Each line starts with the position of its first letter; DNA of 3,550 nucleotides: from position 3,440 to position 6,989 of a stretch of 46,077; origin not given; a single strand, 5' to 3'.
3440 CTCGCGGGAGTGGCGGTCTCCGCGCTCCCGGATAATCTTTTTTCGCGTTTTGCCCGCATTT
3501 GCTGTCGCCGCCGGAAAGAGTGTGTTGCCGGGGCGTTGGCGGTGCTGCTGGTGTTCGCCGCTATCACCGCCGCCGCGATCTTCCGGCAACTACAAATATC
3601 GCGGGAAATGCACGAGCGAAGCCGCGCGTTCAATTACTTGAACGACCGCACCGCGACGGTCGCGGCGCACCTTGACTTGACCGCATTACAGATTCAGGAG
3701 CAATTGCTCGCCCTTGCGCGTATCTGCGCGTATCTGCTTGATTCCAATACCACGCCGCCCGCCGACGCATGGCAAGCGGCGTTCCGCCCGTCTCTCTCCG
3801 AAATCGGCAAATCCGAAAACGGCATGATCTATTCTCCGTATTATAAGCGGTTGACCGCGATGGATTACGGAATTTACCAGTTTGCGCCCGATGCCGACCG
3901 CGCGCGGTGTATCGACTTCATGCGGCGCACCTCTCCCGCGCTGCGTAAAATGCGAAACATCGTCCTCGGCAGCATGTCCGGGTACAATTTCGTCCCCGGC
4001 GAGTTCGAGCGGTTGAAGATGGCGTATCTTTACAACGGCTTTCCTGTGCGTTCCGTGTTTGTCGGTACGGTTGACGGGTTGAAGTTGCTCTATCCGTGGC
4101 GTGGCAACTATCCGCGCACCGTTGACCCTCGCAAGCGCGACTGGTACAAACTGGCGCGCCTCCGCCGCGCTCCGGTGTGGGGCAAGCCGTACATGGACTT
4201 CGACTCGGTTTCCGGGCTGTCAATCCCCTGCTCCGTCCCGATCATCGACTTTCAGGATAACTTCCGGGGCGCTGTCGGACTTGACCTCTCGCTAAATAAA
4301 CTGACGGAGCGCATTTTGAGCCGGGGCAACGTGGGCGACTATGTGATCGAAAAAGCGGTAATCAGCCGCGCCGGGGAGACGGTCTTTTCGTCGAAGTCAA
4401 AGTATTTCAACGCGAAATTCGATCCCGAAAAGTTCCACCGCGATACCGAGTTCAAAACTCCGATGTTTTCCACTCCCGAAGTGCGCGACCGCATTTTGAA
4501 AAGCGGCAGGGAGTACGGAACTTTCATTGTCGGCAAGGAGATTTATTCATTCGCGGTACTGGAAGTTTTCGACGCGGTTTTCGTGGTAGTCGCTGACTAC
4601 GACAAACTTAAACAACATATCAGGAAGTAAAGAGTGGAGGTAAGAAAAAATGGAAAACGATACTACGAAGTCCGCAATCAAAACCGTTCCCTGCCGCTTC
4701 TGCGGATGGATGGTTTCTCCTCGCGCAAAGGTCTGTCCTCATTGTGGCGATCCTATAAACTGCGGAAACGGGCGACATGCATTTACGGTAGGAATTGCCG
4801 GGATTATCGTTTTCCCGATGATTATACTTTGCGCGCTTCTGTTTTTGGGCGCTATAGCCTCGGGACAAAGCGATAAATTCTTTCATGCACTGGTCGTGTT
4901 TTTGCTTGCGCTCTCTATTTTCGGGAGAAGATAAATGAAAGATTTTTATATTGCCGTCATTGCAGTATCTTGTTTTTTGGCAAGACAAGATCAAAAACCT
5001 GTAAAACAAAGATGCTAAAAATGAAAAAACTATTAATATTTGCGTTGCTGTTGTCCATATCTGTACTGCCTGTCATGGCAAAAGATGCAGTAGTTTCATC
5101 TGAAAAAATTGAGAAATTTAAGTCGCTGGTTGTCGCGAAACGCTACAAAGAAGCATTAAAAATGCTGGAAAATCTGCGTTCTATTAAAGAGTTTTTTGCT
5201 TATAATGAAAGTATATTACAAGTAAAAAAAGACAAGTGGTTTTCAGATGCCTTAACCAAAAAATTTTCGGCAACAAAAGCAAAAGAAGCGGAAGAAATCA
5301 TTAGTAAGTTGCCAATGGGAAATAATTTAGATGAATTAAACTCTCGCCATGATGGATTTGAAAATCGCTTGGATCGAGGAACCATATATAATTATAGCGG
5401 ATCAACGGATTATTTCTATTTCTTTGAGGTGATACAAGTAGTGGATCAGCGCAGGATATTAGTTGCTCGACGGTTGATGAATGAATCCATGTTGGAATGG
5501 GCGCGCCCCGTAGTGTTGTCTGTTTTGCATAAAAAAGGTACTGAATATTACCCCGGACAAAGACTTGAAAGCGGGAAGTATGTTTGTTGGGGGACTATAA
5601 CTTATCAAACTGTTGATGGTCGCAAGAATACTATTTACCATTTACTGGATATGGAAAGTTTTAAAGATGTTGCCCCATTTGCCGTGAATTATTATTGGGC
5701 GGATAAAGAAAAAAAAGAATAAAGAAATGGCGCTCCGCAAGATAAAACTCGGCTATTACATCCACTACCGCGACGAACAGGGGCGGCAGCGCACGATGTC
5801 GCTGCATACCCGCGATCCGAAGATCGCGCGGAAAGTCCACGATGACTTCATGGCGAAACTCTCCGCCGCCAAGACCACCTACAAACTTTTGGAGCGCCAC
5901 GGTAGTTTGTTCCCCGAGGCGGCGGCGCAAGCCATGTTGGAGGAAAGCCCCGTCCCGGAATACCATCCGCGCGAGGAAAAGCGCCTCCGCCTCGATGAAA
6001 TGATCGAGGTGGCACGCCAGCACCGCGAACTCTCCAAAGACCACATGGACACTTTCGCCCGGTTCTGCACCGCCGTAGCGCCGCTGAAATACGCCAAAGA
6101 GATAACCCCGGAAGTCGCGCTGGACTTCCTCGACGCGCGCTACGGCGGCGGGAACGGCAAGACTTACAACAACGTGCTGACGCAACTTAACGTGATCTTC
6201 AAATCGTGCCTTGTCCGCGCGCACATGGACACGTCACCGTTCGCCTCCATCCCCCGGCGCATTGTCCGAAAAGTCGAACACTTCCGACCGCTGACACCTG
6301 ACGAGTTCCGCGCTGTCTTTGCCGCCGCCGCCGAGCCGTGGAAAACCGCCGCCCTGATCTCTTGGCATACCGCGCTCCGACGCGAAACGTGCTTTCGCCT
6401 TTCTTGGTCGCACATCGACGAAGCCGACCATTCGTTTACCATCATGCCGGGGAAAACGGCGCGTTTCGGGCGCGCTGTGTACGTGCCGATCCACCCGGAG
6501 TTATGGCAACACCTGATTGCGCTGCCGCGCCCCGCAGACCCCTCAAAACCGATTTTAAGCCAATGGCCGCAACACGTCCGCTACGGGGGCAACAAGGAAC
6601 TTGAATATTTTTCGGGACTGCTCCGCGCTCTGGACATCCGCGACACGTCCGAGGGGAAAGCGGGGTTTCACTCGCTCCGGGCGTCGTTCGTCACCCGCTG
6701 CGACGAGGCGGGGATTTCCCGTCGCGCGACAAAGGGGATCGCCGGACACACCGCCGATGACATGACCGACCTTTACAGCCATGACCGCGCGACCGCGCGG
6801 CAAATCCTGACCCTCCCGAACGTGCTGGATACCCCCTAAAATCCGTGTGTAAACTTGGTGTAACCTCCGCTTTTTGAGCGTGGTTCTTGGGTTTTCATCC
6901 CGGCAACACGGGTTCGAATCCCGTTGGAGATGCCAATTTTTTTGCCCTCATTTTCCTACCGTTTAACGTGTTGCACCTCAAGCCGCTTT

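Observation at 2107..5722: Repressor-like HTH/zinc-ribbon gene translationally coupled to a Cache-sensor Ser/Thr kinase inside the lysogeny operon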

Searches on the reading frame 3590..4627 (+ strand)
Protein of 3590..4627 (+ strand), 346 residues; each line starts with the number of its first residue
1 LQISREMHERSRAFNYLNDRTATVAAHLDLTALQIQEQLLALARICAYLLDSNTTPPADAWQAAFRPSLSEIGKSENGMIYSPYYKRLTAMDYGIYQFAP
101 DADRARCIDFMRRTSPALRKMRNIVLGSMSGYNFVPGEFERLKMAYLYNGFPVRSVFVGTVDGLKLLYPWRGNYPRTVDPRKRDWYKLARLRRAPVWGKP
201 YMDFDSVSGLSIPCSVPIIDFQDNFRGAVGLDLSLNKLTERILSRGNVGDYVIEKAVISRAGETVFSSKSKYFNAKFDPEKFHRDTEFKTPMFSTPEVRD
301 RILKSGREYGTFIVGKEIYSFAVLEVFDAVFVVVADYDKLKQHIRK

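Call 50: search_solved_structures(query=window:3590-4627:+, max_evalue=10, show_alignments=4)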
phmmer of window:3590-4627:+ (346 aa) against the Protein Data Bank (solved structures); distinct sequences matched with E-value up to 10: 11.
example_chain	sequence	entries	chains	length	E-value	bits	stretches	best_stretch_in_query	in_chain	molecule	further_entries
7k5n_A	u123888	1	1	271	1.5e-06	30.7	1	147-251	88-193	Sensor domain-containing diguanylate cyclase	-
6iop_A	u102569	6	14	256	5.4e-05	25.6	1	177-248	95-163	Methyl-accepting chemotaxis protein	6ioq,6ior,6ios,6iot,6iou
5ltx_A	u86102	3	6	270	0.00074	21.9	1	156-244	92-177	Chemotaxis protein | Methyl-accepting chemotaxis protein PctA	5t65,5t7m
9koo_A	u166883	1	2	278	0.00079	21.8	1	156-244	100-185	Methyl-accepting chemotaxis protein PctA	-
3c8c_A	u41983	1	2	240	0.00091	21.6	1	173-276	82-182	Methyl-accepting chemotaxis protein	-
5ave_A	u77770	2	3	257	0.001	21.4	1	173-276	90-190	Methyl-accepting chemotaxis (MCP) signaling domain protein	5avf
6iov_A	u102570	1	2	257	0.001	21.4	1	173-276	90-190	Methyl-accepting chemotaxis (MCP) signaling domain protein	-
5lt9_A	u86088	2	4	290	0.016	17.5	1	156-243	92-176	Methyl-accepting chemotaxis protein PctB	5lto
6pxy_A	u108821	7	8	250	0.05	15.9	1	172-249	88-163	Putative methyl-accepting chemotaxis protein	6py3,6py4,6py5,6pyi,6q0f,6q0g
3lic_A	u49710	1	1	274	0.43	12.8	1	181-242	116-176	Sensor protein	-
5ltv_A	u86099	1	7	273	1.5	11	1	155-241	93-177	Chemotactic transducer PctC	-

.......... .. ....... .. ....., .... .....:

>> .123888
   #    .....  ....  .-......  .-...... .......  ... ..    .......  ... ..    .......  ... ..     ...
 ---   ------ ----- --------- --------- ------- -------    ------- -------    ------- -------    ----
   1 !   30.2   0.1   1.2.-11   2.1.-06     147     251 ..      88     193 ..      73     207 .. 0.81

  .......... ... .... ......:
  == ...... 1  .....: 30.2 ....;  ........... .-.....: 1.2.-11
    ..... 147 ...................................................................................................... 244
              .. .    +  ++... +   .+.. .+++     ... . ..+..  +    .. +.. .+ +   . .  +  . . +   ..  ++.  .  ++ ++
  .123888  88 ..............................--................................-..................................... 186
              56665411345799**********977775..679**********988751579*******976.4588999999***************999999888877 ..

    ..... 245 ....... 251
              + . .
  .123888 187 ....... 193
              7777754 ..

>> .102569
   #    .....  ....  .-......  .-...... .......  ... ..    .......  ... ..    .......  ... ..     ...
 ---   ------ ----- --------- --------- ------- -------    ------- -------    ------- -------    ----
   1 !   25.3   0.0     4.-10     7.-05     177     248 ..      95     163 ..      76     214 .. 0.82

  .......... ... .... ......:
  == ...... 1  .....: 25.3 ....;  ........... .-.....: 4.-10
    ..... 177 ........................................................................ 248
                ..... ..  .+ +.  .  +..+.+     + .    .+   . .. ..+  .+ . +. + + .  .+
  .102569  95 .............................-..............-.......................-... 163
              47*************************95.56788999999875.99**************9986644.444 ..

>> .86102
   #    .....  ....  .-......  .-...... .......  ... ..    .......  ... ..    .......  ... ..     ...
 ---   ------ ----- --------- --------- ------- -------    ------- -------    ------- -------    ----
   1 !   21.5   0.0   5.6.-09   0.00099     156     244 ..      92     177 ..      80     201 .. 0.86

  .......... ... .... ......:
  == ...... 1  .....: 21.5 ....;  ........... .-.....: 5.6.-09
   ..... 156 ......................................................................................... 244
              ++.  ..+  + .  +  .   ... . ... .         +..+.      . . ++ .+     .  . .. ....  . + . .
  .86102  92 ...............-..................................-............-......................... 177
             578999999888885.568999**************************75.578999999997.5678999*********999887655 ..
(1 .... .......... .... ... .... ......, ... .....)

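Call 76: search_dna_similar(query=window:3590-4627:+, collection=phages, mode=protein, max_evalue=0.001, max_rows=15)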
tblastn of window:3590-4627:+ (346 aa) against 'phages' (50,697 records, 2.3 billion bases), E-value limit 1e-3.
No match.

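Call 78: predict_structure(alignment_id=A6)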
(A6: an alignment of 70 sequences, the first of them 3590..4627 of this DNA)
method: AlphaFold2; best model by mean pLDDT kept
length: 346 residues; sequences in the alignment: 70
mean_pLDDT: 90.9   pTM: 0.88
mean pLDDT of the five models: 90.9, 90.6, 90.3, 90.1, 89.0
residues with pLDDT >= 90: 250; 70-90: 76; 50-70: 19; < 50: 1
segments of 3 or more residues with pLDDT < 50: none
pLDDT, mean of each block of 10 residues (from residue 1): 90 96 94 96 98 86 92 89 90 95 96 96 91 84 93 95 96 78 95 94 73 96 98 90 90 96 91 71 60 96 96 97 96 98 94
secondary structure, 60 per line:
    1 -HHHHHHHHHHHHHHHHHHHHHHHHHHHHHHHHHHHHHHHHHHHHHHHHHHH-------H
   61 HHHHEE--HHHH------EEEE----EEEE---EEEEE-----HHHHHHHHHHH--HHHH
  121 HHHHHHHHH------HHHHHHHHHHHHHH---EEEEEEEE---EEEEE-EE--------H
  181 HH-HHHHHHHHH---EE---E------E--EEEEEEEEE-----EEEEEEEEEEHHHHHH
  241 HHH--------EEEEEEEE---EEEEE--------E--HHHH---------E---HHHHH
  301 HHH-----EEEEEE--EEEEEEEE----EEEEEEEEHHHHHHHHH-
elements in order: H2-52 H60-64 H69-72 E79-82 E87-90 E94-98 H104-114 H117-129 H136-149 E153-160 E164-168 H184-192 E211-219 E225-234 H235-243 E252-259 E263-267 H279-282 H296-303 E309-314 E317-324 E329-336 H337-345

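Call 83: fold_search(model_id=the predicted structure, library=pdb)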
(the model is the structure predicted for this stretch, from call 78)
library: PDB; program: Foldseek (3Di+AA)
matches with E <= 10: 1308; with E <= 0.001: 128
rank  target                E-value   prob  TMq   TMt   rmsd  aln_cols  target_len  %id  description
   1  7k5n                  5.9e-11  1.00  0.40  0.57   7.9       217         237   20  Ligand binding domain (tandem PAS/dCache) of Aeromonas caviae diguanylate cyclase with proline bound (released 2021-08-18)
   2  9a69_B                8.0e-11  1.00  0.51  0.29   7.7       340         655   13  Integrative model of MCPB-MCPC by crosslinking MS and deep learning (released 2024-09-18)
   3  6iou_A                9.0e-11  1.00  0.39  0.55   7.5       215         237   20  The ligand binding domain of Mlp24 with serine (released 2019-03-06)
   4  6iot_B                9.0e-11  1.00  0.35  0.48   8.2       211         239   19  The ligand binding domain of Mlp24 with arginine (released 2019-03-20)
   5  6ioq                  9.6e-11  1.00  0.39  0.54   9.0       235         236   17  The ligand binding domain of Mlp24 with glycine (released 2019-03-06)
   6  5ave                  1.2e-10  1.00  0.39  0.52   8.9       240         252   18  The ligand binding domain of Mlp37 with serine (released 2016-03-02)
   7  6ios                  1.2e-10  1.00  0.38  0.54   7.9       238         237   19  The ligand binding domain of Mlp24 with proline (released 2019-03-06)
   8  6iot_D                2.2e-10  1.00  0.34  0.46   8.3       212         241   19  The ligand binding domain of Mlp24 with arginine (released 2019-03-20)
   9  6ior_C                2.5e-10  1.00  0.36  0.49   8.0       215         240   19  The ligand binding domain of Mlp24 with asparagine (released 2019-03-20)
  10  6iop_A                2.6e-10  1.00  0.36  0.49   9.0       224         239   19  The ligand binding domain of Mlp24 (released 2019-03-20)
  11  6py3_A                3.6e-10  1.00  0.38  0.54   7.4       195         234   20  Crystal structure of ligand-binding domain of Pseudomonas fluorescens chemoreceptor CtaA in complex with L-isoleucine (released 2020-03-18)
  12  5ltx_A                3.8e-10  1.00  0.39  0.54   9.2       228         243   20  LIGAND BINDING DOMAIN OF PSEUDOMONAS AERUGINOSA PAO1 AMINO ACID CHEMORECEPTOR PCTA IN COMPLEX WITH L-MET (released 2017-09-20)
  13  6iov_B                3.8e-10  1.00  0.37  0.55   9.4       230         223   18  The ligand binding domain of Mlp37 with arginine (released 2019-11-06)
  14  6ior_A                4.0e-10  1.00  0.38  0.51   8.0       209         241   20  The ligand binding domain of Mlp24 with asparagine (released 2019-03-20)
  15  5lt9_A                4.5e-10  1.00  0.38  0.55   9.4       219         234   20  Ligand binding domain of Pseudomonas aeruginosa PAO1 amino acid chemoreceptors PctB in complex with L-Arg (released 2017-09-20)
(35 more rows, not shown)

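Call 87: fold_search(model_id=the predicted structure, library=viral)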
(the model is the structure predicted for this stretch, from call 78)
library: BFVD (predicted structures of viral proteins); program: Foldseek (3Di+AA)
matches with E <= 10: 850; with E <= 0.001: 4
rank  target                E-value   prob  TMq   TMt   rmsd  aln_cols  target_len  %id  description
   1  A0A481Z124            1.1e-14  1.00  0.74  0.47   3.9       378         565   13  Cache domain protein [Mimivirus LCMiAC02]
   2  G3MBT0                6.6e-05  0.98  0.24  0.24  14.0       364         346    8  Gp214 [Bacillus phage G]
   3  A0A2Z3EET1            1.1e-04  0.98  0.22  0.24  11.3       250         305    9  (no name in the UniProt tables at hand)
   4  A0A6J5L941            6.8e-04  0.69  0.18  0.13  23.4       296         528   11  histidine kinase [uncultured Caudovirales phage]
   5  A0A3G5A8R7            3.0e-03  0.72  0.20  0.12  16.4       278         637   10  histidine kinase [Hyperionvirus sp.]
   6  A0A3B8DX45            4.5e-02  0.30  0.17  0.25  21.9       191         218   14  Class III holin [Proteus phage Stubb]
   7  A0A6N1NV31            7.7e-02  0.38  0.18  0.38   8.8       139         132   16  Chemotaxis protein [Tupanvirus deep ocean]
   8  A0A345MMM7            1.0e-01  0.20  0.12  0.30  12.4       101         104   16  (no name in the UniProt tables at hand)
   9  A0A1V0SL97            1.0e-01  0.12  0.14  0.16  12.6       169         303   12  PAS domain-containing sensor histidine kinase [Klosneuvirus KNV1]
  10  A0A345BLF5            1.0e-01  0.10  0.11  0.19  12.3       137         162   18  Uncharacterized protein [Erwinia phage Wellington]
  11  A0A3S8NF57            1.1e-01  0.03  0.09  0.12  17.4       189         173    9  Uncharacterized protein [Sulfolobales Beppu filamentous virus 3]
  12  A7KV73                1.2e-01  0.18  0.10  0.29  12.3        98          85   13  (no name in the UniProt tables at hand)
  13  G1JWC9                1.2e-01  0.08  0.10  0.16  15.5       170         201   11  Uncharacterized protein [Mycobacterium phage Patience]
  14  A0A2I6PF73            1.3e-01  0.28  0.15  0.22   8.0       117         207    8  Holin [Proteus phage phiP4-3]
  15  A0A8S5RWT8            1.5e-01  0.06  0.10  0.16  18.1       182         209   11  Uncharacterized protein [Siphoviridae sp. ctHip2]
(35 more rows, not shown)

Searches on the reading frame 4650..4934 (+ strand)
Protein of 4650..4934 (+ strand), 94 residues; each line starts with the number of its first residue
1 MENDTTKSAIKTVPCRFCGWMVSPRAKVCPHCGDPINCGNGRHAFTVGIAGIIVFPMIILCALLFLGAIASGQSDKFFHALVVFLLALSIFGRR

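Call 3: search_protein_families(library=pfam, proteins=[window:4650-4934:+], max_evalue=0.1)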
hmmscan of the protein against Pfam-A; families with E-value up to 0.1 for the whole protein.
window:4650-4934:+ (94 aa): 4 families
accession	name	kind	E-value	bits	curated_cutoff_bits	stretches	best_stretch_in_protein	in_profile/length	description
PF13248.11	Zn_ribbon_3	-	2.9e-06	27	27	1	12-35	2-25/26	zinc-ribbon domain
PF13240.11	Zn_Ribbon_1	-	1.8e-05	24.8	25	1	15-35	2-22/23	zinc-ribbon domain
PF12773.13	DZR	-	0.0019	18.8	27.3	1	15-36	1-22/45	Double zinc ribbon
PF17032.10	Zn_ribbon_15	-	0.035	15.4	28.9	1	12-33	52-73/73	zinc-ribbon family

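Call 8: search_protein_families(library=phrogs, proteins=[window:4650-4934:+], max_evalue=0.01)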
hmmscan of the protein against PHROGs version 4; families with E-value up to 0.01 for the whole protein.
window:4650-4934:+ (94 aa): 4 families
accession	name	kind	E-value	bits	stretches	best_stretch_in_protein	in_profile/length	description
phrog_14275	-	unknown function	0.00025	21.8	1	12-76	3-59/178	-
phrog_8436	-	unknown function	0.0009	20.3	1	9-39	60-90/110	-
phrog_38187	-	unknown function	0.0011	20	1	13-61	4-50/144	-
phrog_4852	-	unknown function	0.0068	17.1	1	4-37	5-40/194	-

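Call 40: search_protein_families(library=padloc, proteins=[window:4650-4934:+], max_evalue=0.01)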
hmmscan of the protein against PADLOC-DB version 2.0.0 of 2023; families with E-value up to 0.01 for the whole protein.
window:4650-4934:+ (94 aa): 0 families

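Call 41: search_protein_families(library=ncbifam, proteins=[window:4650-4934:+], max_evalue=0.01)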
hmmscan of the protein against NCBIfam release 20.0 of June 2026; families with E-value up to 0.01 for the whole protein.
window:4650-4934:+ (94 aa): 0 families

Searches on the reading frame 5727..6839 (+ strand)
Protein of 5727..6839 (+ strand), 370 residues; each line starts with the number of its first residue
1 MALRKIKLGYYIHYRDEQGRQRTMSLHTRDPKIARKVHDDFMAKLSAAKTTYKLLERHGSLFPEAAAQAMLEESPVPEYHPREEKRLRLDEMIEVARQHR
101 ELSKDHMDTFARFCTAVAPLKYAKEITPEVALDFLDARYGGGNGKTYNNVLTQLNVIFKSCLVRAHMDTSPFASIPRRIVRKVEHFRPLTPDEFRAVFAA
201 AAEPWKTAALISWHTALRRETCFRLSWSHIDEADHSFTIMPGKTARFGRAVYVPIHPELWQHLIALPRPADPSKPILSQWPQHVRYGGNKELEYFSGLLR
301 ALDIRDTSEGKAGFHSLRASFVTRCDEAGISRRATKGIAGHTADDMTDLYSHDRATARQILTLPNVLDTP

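Call 3: search_protein_families(library=pfam, proteins=[window:5727-6839:+], max_evalue=0.1)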
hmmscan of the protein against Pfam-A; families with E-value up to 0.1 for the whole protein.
window:5727-6839:+ (370 aa): 2 families
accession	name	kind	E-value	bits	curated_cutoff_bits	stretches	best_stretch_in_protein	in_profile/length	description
PF00589.27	Phage_integrase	-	1.9e-09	38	27.1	1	189-354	3-169/172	Phage integrase family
PF07730.19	HisKA_3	-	0.09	13.8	24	0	32-70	4-42/68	Histidine kinase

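Call 8: search_protein_families(library=phrogs, proteins=[window:5727-6839:+], max_evalue=0.01)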
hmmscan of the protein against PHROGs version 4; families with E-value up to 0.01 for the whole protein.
window:5727-6839:+ (370 aa): 4 families
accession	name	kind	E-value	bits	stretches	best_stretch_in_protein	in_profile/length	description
phrog_1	-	integration and excision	1.1e-34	121.7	1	10-358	124-440/611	integrase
phrog_216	-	integration and excision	4.5e-12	46.7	1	151-356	19-229/301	integrase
phrog_7244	-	integration and excision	8.6e-06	26.2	1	122-232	114-226/263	integrase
phrog_10320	-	unknown function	0.0094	17.1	0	307-360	35-87/89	-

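Call 55: find_related_loci(query=window:5727-6839:+, collection=viral_contigs, flank=6000)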
Query window:5727-6839:+ (370 aa) in viral_contigs; peptide patterns used: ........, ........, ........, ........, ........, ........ (x = any residue, [..] = any of these).
5 stretches matched a pattern; 3 encode a relative of the query (tblastn E <= 1e-3); 3 distinct loci.
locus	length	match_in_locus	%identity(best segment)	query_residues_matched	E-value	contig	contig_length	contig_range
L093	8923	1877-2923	38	1-360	1e-68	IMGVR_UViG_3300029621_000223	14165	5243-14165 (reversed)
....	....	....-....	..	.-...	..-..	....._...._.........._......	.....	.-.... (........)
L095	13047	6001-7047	37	1-360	8e-68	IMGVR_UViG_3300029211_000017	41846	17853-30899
